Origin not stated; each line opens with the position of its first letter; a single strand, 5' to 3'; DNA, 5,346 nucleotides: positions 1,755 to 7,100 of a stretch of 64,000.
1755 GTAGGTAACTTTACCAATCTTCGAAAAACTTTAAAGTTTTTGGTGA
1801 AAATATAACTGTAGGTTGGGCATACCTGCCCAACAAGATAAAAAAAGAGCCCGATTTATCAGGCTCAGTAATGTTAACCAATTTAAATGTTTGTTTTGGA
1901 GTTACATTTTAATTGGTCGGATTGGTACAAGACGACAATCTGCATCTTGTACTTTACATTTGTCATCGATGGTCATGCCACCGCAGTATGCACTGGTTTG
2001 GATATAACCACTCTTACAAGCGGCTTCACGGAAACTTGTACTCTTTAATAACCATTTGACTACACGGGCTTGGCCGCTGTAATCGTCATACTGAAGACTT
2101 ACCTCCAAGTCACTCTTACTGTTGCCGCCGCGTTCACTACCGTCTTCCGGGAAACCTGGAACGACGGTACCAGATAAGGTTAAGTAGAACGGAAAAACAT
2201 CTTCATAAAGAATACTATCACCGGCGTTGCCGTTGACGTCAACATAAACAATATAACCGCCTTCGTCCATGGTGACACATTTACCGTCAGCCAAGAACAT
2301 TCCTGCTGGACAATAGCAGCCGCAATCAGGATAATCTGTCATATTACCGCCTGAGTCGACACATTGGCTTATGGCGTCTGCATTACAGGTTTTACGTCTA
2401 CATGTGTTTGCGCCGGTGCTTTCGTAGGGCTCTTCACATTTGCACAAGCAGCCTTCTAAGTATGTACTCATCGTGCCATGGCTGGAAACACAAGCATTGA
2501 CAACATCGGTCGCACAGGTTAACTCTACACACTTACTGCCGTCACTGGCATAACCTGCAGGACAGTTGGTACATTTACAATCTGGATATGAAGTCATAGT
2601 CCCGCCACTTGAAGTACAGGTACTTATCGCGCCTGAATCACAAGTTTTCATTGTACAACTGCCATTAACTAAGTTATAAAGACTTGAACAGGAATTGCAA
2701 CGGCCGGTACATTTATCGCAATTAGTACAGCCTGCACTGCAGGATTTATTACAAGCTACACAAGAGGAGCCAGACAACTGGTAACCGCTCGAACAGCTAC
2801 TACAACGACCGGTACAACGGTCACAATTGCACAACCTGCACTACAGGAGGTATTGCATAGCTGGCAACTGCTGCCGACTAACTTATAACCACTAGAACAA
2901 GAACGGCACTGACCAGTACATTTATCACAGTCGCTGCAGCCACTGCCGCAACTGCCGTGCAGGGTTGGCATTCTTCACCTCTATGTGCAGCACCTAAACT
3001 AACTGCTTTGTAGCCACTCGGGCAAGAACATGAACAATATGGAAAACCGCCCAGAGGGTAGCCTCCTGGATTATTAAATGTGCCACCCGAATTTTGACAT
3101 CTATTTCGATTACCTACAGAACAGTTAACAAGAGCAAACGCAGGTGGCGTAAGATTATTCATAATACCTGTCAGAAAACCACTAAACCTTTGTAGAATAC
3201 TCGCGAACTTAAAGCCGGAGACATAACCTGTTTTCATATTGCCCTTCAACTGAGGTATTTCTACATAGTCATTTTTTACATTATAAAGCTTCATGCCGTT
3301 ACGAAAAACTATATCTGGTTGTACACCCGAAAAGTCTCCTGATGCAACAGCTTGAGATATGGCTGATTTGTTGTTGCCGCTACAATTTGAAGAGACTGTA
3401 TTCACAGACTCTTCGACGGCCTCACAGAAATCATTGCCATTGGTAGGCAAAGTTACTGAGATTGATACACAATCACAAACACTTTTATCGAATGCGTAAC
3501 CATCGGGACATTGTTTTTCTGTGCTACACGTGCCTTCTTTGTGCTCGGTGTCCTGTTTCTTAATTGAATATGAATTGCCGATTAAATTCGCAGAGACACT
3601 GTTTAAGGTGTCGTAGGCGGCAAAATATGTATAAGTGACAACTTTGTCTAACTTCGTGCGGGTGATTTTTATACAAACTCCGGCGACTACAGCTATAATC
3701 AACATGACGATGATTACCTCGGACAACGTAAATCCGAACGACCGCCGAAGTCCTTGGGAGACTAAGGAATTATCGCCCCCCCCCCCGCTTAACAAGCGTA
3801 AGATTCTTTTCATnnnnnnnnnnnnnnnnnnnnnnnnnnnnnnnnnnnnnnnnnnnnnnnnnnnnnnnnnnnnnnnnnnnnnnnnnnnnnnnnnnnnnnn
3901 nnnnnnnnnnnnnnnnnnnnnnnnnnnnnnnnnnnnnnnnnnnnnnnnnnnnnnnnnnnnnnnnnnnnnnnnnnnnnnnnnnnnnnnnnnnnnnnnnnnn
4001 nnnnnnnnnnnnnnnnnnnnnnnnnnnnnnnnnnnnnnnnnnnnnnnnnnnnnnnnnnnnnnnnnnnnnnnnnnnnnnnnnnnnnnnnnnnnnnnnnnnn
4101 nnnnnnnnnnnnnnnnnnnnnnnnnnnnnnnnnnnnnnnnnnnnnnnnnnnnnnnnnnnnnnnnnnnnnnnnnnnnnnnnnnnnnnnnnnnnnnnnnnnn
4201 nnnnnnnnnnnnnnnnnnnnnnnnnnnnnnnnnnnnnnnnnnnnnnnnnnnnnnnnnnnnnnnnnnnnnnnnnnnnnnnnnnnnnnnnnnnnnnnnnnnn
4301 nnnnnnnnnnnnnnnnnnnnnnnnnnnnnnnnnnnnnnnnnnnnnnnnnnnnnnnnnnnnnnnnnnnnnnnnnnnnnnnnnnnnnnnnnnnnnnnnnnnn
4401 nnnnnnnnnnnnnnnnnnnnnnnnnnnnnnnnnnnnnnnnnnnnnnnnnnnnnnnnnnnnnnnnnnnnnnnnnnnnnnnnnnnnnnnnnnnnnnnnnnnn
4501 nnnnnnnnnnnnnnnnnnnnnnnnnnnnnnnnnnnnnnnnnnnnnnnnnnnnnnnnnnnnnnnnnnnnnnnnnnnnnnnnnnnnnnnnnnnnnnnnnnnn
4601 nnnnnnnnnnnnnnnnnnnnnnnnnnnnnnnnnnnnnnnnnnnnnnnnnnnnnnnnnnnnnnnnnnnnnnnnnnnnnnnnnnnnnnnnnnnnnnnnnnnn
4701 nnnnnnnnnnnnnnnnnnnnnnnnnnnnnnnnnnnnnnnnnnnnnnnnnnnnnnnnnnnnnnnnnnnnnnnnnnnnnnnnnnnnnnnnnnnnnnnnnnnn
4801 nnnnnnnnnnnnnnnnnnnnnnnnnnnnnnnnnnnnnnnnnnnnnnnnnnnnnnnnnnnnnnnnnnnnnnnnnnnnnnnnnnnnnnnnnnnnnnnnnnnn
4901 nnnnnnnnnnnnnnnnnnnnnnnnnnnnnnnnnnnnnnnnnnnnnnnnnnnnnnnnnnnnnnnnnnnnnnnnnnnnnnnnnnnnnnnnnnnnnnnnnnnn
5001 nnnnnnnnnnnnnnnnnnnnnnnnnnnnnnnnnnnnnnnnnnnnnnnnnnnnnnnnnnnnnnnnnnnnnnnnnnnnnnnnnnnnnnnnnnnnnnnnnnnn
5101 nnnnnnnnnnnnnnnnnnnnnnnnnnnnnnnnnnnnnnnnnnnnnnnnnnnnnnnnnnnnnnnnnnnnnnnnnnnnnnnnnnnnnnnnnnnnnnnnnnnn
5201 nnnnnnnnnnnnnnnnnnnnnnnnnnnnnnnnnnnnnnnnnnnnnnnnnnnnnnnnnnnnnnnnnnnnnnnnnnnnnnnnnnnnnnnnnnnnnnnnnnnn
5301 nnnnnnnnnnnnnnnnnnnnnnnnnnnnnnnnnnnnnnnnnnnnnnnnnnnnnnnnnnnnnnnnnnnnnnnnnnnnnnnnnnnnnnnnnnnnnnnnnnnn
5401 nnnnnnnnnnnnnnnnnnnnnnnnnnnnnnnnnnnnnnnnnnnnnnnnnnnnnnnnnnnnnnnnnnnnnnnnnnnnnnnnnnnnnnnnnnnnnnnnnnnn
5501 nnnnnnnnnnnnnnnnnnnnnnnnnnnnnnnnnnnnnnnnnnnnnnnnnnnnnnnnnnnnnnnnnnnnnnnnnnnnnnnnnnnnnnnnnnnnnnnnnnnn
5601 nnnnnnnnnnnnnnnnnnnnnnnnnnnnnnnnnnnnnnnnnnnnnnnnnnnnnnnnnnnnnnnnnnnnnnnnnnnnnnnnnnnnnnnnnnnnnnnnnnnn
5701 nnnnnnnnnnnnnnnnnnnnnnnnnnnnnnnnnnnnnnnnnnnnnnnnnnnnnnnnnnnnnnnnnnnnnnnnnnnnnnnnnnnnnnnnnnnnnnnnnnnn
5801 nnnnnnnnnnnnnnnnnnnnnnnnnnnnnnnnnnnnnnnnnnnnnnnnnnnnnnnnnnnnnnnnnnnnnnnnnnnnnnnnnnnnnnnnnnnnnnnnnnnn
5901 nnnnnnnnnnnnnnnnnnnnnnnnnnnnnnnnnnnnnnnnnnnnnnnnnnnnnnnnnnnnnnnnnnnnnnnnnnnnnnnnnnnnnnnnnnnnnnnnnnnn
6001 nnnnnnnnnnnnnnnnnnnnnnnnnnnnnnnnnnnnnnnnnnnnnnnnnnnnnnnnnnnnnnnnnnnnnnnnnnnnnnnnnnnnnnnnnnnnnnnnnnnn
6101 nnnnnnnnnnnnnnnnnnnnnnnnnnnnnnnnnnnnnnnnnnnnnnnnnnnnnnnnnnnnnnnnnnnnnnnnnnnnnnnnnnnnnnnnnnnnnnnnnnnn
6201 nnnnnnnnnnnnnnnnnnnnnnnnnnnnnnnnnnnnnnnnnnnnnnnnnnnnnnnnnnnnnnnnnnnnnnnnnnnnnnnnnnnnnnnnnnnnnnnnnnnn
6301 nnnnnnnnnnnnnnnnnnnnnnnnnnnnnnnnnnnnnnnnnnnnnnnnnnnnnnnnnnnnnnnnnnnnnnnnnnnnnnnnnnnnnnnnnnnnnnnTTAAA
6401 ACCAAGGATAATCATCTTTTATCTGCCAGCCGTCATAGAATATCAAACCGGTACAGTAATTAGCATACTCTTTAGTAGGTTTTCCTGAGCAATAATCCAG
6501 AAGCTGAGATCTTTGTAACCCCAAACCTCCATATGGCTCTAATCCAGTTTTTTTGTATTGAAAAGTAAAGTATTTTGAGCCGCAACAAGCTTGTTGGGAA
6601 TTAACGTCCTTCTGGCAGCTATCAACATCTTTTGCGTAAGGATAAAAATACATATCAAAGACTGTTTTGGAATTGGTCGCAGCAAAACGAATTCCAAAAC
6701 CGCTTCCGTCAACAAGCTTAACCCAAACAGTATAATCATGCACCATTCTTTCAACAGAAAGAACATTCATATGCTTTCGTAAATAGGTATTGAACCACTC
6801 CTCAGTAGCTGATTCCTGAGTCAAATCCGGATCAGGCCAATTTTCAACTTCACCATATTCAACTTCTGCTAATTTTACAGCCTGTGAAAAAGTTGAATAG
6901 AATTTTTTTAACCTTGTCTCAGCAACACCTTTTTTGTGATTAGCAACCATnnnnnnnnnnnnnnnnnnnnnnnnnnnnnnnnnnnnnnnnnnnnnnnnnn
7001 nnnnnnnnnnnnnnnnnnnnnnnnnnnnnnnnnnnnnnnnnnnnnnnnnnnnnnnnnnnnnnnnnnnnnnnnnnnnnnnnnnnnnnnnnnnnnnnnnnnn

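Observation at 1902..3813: Giant (~637-codon) cysteine-rich prepilin-type protein with eukaryote-like furin/VSP-type CxxC repeats, broken by two one-base deficits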

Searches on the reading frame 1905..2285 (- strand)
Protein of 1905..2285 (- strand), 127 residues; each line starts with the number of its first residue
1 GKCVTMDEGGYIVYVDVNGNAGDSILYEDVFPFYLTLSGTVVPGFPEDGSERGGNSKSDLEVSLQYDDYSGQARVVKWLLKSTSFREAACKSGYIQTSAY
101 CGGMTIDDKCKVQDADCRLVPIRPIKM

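Call 27: search_protein_families(library=pfam, proteins=[window:1905-2285:-], max_evalue=10)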
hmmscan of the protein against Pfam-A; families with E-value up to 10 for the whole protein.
seq(127 aa): 0 families

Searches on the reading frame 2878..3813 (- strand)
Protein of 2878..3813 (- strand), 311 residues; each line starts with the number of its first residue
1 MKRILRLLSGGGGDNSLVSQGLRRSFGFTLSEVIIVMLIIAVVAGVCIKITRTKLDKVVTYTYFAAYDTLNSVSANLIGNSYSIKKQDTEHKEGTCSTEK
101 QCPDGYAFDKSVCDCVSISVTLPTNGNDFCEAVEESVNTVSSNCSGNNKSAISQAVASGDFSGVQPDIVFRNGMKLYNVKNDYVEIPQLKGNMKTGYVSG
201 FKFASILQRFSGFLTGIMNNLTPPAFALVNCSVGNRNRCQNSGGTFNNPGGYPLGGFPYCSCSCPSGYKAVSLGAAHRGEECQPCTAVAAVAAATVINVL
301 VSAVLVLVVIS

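Call 22: find_encoding_contigs(protein=window:2878-3813:-, flank=3000, max_places=6)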
Protein window:2878-3813:- (311 aa): 2 contigs read that carry it; 1 place shown.
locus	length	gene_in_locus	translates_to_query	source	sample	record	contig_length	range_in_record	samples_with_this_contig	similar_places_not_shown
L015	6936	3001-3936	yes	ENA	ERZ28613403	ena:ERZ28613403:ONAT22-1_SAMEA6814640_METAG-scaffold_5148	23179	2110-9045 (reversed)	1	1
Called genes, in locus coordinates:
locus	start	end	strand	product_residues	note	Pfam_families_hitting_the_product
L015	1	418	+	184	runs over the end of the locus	PF20318:DUF6613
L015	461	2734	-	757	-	PF02878:PGM_PMM_I, PF02880:PGM_PMM_III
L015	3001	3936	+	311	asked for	PF07963:N_methyl (weak)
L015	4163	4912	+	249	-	-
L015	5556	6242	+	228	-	PF01553:Acyltransferase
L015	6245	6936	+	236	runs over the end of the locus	PF01553:Acyltransferase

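Call 41: list_cluster_members(proteins=[window:2881-3813:-, P0001])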
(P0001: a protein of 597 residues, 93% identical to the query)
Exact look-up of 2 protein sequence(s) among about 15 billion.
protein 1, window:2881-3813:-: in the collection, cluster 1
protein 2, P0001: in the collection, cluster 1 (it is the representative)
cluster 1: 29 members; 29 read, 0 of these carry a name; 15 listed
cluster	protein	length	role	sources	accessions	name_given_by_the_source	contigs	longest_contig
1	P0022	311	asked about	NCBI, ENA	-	-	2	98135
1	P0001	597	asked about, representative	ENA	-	-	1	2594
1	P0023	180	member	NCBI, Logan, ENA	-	-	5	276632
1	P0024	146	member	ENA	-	-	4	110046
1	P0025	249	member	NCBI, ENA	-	-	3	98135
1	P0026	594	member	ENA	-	-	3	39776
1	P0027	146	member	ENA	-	-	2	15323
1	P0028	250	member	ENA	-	-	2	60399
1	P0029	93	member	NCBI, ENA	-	-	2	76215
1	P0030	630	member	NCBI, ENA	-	-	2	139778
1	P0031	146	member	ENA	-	-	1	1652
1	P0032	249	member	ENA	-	-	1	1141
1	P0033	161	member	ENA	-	-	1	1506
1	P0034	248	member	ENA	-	-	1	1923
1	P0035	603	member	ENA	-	-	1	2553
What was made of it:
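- The 90%-identity cluster contains many ORF fragments (call 41), some of which could result from contig ends. The ORF A protein is recorded on two contigs (98 kb and 23 kb, call 41).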

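Call 44: find_encoding_contigs(protein=P0023, flank=2500, max_places=6)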
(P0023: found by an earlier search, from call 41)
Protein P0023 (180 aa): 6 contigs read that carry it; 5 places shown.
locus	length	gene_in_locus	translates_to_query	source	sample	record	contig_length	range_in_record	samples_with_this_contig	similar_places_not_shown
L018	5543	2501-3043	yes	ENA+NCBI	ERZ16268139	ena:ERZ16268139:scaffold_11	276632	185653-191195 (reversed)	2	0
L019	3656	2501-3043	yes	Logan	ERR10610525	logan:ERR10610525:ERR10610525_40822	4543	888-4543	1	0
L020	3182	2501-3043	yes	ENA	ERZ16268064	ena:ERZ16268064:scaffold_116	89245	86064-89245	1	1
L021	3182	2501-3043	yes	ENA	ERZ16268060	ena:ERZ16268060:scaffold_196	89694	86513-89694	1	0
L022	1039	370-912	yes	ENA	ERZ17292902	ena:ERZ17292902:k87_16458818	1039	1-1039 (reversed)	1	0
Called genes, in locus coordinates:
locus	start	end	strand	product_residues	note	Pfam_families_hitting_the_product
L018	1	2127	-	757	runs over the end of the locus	PF02878:PGM_PMM_I, PF02880:PGM_PMM_III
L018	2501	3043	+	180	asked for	-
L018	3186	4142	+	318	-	-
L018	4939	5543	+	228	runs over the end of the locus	PF01553:Acyltransferase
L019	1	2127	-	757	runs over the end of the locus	PF02878:PGM_PMM_I, PF02880:PGM_PMM_III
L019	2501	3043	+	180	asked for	-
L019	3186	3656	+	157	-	?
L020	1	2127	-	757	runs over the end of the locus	PF02878:PGM_PMM_I, PF02880:PGM_PMM_III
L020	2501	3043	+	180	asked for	-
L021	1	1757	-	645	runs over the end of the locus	PF02878:PGM_PMM_I, PF02880:PGM_PMM_III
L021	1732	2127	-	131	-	-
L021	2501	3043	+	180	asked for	-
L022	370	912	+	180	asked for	-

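Call 45: find_encoding_contigs(protein=P0024, flank=2500, max_places=6)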
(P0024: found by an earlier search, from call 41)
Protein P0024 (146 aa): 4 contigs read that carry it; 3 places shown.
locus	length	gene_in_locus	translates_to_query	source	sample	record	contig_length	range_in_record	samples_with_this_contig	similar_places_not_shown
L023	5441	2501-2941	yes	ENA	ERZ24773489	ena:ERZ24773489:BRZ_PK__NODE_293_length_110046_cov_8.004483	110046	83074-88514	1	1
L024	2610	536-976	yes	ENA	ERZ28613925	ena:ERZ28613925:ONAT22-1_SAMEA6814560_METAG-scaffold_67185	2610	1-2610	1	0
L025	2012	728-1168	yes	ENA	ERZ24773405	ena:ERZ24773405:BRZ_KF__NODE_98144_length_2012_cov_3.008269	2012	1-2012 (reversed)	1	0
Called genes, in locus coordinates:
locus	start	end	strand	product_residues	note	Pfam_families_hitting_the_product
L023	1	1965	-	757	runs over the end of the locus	PF02878:PGM_PMM_I, PF02880:PGM_PMM_III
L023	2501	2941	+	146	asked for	-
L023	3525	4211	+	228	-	PF01553:Acyltransferase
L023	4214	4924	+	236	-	PF01553:Acyltransferase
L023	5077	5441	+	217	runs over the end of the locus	-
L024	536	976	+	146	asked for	-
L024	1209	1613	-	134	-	-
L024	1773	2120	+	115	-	PF04020:Phage_holin_4_2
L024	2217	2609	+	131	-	?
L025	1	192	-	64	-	?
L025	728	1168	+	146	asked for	-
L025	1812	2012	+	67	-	?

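Call 54: search_protein_families(library=pfam, proteins=[P0030], max_evalue=1)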
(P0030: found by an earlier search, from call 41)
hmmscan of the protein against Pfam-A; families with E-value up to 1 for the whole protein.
P0030 (630 aa): 2 families
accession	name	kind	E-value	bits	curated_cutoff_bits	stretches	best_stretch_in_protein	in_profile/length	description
PF07963.17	N_methyl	-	1.5e-05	24.8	21.2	1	23-46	2-25/27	Prokaryotic N-terminal methylation motif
PF04193.19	PQ-loop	-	0.021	15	22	1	186-221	18-53/61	PQ loop repeat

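Call 60: find_encoding_contigs(protein=P0030, flank=3000, max_places=4)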
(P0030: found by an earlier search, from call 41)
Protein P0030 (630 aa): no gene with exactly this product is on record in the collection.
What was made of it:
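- Tried and rejected: Not on record (call 60).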

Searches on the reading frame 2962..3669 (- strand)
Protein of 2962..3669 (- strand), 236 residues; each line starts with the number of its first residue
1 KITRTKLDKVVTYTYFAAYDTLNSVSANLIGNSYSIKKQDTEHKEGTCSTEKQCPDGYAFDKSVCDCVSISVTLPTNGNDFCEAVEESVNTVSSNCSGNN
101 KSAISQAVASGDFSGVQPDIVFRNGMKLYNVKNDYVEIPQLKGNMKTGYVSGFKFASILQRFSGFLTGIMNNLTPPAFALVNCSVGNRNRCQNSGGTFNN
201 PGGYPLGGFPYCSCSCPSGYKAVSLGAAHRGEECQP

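Call 27: search_protein_families(library=pfam, proteins=[window:2962-3669:-], max_evalue=10)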
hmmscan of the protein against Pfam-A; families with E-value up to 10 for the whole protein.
seq(236 aa): 3 families
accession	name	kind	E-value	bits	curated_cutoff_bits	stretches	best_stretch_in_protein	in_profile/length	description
PF12662.13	cEGF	-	0.0054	17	26.6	1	214-221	4-11/24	Complement Clr-like EGF-like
PF04193.19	PQ-loop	-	0.07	13.3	22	1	138-173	18-53/61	PQ loop repeat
PF21795.3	JAG1-like_EGF2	-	4.9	7.7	27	0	43-59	2-18/25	Protein jagged-1-like, atypical EGF2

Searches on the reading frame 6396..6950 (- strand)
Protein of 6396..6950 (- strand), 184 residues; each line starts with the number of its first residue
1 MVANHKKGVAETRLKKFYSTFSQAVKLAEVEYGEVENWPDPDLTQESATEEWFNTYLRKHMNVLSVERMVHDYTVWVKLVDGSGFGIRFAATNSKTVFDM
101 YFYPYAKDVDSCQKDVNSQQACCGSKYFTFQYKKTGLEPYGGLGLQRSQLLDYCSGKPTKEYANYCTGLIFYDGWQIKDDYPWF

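Call 27: search_protein_families(library=pfam, proteins=[window:6396-6950:-], max_evalue=10)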
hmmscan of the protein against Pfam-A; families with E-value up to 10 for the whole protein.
window:6396-6950:- (184 aa): 1 family
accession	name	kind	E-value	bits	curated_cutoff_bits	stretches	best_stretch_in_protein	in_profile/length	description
PF20318.3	DUF6613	-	3.1e-13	50.5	24.3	1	7-182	8-197/200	Family of unknown function (DUF6613)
